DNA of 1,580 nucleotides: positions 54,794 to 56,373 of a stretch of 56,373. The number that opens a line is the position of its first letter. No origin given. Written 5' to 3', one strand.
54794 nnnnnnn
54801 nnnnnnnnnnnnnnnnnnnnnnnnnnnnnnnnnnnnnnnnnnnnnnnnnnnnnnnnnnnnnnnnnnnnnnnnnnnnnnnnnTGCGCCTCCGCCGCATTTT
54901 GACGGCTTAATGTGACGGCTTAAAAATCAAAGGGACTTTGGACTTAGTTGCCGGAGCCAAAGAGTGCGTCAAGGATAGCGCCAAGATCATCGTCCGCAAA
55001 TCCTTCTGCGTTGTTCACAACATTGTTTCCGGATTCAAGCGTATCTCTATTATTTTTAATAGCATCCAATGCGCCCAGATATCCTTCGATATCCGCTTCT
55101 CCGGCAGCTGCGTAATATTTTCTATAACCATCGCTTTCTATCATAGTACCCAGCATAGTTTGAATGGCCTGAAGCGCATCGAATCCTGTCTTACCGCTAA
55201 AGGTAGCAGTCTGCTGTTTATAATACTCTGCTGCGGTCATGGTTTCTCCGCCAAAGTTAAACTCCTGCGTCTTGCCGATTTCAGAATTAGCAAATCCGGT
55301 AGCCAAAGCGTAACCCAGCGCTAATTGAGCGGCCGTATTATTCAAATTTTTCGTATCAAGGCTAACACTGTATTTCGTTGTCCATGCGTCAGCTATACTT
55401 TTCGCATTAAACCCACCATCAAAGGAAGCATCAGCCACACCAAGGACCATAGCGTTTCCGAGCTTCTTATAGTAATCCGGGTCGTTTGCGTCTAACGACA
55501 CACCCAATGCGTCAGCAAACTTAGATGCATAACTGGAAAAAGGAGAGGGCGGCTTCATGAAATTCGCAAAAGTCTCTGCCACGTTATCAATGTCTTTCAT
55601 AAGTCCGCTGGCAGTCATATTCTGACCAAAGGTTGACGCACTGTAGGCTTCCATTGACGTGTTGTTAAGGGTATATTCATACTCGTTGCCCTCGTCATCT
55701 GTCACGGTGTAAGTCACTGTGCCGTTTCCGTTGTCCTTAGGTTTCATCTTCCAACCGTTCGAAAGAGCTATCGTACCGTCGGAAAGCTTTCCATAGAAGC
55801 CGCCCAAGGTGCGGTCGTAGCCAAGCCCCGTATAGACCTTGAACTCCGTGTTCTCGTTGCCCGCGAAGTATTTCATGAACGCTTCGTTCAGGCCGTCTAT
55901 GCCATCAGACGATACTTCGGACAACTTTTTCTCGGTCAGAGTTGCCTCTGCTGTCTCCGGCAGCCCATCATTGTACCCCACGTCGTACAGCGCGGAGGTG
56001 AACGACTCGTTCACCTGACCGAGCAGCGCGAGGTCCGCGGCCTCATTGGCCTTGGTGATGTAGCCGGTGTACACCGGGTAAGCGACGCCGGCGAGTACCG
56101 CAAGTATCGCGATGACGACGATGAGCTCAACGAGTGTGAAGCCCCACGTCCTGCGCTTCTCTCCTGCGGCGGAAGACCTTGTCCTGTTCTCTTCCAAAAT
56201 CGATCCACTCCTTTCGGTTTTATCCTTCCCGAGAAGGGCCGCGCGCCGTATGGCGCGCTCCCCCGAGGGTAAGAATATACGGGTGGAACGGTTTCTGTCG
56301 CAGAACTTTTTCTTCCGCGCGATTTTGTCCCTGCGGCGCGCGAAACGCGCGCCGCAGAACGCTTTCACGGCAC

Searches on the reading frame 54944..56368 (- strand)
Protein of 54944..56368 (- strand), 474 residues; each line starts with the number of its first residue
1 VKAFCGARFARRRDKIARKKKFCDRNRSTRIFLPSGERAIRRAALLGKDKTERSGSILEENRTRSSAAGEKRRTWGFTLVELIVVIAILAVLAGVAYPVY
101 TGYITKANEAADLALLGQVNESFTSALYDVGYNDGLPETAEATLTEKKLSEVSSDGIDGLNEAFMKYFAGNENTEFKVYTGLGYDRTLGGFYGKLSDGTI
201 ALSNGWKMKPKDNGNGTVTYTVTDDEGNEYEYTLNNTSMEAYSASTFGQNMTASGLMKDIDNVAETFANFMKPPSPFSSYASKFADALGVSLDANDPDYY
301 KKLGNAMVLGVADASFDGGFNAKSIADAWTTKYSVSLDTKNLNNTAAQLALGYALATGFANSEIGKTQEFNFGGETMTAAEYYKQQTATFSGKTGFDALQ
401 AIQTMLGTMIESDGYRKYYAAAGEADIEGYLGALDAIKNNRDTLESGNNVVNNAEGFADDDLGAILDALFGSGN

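Call 51: search_protein_families(library=pfam, proteins=[window:54944-56368:-], max_evalue=0.001)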
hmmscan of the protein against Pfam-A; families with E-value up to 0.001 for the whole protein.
window:54944-56368:- (474 aa): 1 family
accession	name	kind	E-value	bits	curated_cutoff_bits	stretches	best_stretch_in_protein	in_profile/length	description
PF07963.17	N_methyl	-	1e-06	28.5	21.2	1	76-97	6-27/27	Prokaryotic N-terminal methylation motif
